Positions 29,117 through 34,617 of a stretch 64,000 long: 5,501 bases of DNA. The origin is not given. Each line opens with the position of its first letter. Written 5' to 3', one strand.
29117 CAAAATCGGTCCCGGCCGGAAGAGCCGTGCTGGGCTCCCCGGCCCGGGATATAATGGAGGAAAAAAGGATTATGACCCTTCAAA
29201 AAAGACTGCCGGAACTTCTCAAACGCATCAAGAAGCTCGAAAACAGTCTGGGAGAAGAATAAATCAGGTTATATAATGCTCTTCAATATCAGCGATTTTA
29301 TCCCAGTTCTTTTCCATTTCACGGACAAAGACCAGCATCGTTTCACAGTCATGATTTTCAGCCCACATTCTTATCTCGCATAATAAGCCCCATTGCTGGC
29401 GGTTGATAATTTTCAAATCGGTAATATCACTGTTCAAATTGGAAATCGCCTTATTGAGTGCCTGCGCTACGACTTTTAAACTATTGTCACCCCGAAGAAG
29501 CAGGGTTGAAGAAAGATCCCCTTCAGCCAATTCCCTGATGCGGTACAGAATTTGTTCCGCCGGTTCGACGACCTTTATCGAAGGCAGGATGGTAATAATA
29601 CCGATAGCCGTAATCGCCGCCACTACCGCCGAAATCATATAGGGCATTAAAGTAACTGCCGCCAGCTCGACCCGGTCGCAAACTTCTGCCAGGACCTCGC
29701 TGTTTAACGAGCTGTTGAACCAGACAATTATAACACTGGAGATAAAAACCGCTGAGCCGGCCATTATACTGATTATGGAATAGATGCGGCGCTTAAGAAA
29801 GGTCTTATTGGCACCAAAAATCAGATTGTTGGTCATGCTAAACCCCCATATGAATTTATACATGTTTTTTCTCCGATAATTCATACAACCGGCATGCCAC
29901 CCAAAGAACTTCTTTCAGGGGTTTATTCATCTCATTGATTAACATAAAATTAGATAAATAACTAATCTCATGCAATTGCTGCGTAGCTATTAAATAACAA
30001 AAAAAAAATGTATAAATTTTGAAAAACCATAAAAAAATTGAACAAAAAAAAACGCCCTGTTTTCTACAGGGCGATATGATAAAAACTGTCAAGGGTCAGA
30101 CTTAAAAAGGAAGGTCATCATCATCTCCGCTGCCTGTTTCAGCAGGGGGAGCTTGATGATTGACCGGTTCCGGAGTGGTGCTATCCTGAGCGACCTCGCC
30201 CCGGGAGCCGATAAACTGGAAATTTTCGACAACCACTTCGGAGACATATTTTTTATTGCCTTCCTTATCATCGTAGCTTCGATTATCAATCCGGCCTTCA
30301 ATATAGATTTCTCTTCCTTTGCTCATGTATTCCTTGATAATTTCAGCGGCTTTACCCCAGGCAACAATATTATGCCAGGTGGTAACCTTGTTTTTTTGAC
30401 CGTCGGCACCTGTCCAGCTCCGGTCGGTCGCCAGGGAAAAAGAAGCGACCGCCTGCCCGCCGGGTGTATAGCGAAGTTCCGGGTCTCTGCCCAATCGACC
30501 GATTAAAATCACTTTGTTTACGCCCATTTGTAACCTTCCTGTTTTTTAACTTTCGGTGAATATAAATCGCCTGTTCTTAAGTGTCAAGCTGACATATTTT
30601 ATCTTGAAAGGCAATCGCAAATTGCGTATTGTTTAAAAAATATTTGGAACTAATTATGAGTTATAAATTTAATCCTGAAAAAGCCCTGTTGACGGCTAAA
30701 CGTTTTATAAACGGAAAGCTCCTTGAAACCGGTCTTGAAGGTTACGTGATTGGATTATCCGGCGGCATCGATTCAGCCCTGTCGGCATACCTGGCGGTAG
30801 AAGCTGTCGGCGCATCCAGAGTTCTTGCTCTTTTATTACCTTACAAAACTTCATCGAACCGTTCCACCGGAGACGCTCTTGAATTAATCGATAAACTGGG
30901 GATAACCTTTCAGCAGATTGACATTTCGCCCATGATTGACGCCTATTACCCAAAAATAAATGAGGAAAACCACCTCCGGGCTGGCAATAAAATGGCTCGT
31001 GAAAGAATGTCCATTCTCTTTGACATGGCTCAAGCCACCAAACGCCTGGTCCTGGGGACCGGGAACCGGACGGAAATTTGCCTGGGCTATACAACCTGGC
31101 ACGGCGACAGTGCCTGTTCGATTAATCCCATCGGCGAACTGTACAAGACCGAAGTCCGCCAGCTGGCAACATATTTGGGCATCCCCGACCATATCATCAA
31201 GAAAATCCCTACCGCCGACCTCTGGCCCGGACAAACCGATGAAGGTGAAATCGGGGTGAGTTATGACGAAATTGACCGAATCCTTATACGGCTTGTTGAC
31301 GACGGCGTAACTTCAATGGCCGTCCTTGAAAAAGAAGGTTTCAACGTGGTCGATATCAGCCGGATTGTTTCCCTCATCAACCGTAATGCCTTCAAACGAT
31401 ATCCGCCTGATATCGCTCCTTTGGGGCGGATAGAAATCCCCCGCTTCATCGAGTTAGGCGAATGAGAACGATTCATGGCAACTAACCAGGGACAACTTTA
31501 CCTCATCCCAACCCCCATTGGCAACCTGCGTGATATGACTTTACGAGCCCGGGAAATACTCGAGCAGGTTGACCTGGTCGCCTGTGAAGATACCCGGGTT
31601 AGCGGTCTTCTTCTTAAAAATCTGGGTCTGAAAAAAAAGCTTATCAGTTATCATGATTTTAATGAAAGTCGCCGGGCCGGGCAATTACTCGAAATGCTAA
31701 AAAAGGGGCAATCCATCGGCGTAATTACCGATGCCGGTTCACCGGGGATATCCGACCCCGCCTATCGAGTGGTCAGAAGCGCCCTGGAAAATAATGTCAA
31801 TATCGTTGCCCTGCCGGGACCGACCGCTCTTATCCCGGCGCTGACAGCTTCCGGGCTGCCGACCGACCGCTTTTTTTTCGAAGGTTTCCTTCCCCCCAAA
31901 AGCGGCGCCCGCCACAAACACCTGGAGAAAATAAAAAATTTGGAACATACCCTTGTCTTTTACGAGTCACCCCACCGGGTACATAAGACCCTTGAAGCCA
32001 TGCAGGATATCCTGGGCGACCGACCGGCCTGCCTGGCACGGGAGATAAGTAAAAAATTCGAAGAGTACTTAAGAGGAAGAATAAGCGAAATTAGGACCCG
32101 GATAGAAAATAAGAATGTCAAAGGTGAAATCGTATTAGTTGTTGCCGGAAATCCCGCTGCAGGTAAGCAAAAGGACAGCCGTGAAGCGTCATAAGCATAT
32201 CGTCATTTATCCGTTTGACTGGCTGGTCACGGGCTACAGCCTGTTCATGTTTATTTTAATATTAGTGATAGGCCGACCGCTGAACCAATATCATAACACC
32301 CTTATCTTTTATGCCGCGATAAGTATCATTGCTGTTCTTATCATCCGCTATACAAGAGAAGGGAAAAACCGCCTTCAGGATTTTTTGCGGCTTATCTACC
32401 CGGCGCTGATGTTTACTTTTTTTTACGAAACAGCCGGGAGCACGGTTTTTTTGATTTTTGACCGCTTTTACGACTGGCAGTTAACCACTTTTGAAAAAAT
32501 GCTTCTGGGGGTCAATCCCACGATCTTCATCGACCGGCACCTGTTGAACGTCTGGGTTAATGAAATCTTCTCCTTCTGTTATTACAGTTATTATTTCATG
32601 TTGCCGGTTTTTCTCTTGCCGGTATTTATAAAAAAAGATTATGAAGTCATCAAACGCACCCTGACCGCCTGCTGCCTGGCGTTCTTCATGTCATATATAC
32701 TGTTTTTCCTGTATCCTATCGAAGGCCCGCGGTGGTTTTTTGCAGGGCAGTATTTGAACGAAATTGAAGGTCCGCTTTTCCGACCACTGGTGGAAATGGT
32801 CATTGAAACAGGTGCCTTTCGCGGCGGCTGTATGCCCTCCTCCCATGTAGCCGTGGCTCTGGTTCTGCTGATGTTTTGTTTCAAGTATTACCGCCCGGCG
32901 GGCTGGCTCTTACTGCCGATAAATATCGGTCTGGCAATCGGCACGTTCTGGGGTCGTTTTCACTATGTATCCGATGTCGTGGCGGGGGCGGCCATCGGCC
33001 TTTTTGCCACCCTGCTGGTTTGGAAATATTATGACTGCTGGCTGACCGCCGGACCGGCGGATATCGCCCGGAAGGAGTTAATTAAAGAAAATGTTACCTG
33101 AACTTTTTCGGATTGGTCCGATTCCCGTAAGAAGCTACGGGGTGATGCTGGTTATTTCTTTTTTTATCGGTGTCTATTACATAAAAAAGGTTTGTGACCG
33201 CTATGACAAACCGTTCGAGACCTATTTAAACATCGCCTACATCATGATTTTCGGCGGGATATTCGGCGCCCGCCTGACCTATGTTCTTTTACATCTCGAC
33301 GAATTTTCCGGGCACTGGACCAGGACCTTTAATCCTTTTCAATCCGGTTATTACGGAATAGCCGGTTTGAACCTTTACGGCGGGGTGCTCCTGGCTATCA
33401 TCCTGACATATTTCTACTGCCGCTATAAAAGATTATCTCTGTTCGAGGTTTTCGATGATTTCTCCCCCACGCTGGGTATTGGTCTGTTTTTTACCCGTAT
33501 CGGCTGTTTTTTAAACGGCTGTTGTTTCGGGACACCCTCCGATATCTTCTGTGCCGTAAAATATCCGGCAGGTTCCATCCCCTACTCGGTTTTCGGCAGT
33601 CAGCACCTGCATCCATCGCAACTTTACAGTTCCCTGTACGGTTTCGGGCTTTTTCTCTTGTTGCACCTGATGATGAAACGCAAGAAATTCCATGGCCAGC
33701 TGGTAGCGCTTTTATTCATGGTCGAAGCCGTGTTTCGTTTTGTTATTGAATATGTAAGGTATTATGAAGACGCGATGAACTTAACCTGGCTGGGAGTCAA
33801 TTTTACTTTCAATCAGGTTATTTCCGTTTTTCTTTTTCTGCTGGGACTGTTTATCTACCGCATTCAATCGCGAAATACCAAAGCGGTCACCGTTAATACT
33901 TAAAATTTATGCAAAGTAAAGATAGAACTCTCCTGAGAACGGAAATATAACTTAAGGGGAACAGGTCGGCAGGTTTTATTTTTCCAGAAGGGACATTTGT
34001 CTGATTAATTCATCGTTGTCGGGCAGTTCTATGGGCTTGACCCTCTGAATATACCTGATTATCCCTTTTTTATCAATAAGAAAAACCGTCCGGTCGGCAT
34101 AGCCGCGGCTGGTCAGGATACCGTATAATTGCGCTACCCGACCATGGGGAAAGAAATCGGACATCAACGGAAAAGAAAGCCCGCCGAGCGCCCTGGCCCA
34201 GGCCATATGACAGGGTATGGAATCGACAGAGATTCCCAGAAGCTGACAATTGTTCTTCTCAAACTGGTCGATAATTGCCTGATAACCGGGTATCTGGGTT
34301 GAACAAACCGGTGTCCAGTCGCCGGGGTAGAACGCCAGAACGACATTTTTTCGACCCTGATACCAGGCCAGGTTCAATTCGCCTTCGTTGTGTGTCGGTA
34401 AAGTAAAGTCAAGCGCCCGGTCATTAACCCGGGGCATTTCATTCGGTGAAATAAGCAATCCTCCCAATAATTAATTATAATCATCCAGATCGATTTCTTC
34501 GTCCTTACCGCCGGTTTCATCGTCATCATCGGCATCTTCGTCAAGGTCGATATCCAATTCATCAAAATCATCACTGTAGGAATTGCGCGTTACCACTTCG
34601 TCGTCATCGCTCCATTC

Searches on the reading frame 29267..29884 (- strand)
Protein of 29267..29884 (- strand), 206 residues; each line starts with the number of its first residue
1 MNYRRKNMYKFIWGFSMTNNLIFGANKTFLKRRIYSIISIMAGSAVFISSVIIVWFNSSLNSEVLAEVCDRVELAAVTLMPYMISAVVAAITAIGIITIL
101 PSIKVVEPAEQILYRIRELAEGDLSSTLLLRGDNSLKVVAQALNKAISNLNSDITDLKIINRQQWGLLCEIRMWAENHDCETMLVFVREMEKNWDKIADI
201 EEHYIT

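Call 60: search_protein_families(library=pfam, proteins=[window:29267-29884:-], max_evalue=0.001)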
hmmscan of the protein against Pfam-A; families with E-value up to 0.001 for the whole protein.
window:29267-29884:- (206 aa): 0 families

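Call 64: search_protein_families(library=ncbifam, proteins=[window:29267-29884:-], max_evalue=0.01)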
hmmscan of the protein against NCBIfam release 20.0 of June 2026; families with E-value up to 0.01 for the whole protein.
window:29267-29884:- (206 aa): 5 families
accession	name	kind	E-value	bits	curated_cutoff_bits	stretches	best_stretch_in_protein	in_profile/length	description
NF040691.1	MtrAB_MtrB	equivalog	7.8e-06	25.2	450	1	82-164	189-271/507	MtrAB system histidine kinase MtrB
NF058645.1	MCPCtpMPsAe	equivalog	0.00025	20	900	1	66-177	190-303/558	methyl-accepting chemotaxis protein CtpM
NF038092.1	T4SS_ComB10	equivalog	0.0013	18.1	300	1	31-68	186-223/225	DNA type IV secretion system protein ComB10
NF011622.0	PRK15048.1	equivalog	0.0024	17.1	900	1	101-156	210-267/553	methyl-accepting chemotaxis protein II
NF011615.0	PRK15041.1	equivalog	0.0039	15.9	947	1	83-158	195-271/554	methyl-accepting chemotaxis protein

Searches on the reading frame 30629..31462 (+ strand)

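Call 60: search_protein_families(library=pfam, proteins=[window:30629-31462:+], max_evalue=0.001)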
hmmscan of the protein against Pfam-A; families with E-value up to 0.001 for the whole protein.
window:30629-31462:+ (278 aa): 2 families
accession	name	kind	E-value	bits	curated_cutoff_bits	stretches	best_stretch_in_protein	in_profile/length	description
PF02540.23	NAD_synthase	-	7.2e-79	264.8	21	1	24-260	6-242/242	NAD synthase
PF03054.22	tRNA_Me_trans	-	9e-05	22.7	20.6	0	40-98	4-71/202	tRNA methyl transferase HUP domain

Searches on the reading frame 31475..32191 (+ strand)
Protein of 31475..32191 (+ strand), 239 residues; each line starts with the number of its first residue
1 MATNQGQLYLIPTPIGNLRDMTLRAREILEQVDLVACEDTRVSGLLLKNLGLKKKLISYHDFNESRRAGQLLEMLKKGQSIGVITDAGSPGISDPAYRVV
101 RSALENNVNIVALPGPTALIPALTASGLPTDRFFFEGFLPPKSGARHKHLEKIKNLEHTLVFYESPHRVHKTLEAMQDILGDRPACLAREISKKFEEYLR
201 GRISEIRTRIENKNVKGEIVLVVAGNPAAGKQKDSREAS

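Call 60: search_protein_families(library=pfam, proteins=[window:31475-32191:+], max_evalue=0.001)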
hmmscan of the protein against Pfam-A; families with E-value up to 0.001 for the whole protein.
window:31475-32191:+ (239 aa): 1 family
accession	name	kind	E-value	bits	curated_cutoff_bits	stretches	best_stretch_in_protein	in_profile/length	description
PF00590.25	TP_methylase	-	3.8e-31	109.1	27.8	1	8-206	2-211/212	Tetrapyrrole (Corrin/Porphyrin) Methylases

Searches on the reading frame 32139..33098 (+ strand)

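Call 60: search_protein_families(library=pfam, proteins=[window:32139-33098:+], max_evalue=0.001)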
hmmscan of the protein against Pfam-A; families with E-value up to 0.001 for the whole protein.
window:32139-33098:+ (320 aa): 3 families
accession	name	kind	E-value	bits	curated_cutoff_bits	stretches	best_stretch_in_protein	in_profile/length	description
PF14378.12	PAP2_3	-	3.6e-15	56.7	27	1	126-291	14-188/190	PAP2 superfamily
PF01569.27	PAP2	-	2e-08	34.5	27.2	1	229-298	48-125/130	PAP2 superfamily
PF14360.12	PAP2_C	-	0.00025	22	27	1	232-291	6-69/74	PAP2 superfamily C-terminal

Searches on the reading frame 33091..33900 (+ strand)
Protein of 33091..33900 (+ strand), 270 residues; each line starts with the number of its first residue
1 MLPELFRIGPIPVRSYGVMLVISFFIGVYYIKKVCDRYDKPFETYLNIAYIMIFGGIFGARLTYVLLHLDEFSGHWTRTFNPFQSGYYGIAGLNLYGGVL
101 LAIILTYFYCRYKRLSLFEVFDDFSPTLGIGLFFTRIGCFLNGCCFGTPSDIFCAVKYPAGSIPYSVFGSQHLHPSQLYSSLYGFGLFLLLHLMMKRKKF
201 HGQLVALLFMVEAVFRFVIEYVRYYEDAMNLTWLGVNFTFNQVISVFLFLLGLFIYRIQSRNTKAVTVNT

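Call 60: search_protein_families(library=pfam, proteins=[window:33091-33900:+], max_evalue=0.001)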
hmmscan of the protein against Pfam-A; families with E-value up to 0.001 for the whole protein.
window:33091-33900:+ (270 aa): 1 family
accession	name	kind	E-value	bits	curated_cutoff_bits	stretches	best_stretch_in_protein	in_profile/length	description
PF01790.23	LGT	-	3.6e-51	174.2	24.9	1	3-256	1-238/240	Prolipoprotein diacylglyceryl transferase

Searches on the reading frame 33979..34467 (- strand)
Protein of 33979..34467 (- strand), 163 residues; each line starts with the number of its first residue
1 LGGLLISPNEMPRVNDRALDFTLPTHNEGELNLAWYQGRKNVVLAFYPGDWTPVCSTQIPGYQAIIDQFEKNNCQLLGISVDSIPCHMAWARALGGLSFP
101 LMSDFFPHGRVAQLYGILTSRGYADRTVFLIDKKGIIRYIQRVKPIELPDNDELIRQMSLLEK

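Call 36: search_protein_families(library=pfam, proteins=[window:33979-34467:-], max_evalue=0.001)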
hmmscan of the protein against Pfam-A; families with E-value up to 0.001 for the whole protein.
window:33979-34467:- (163 aa): 2 families
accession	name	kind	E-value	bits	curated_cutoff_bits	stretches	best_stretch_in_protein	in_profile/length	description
PF00578.27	AhpC-TSA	-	1.6e-36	125.4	26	1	14-140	1-124/124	AhpC/TSA family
PF08534.16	Redoxin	-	6.3e-21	75.1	26.6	1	14-150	2-143/148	Redoxin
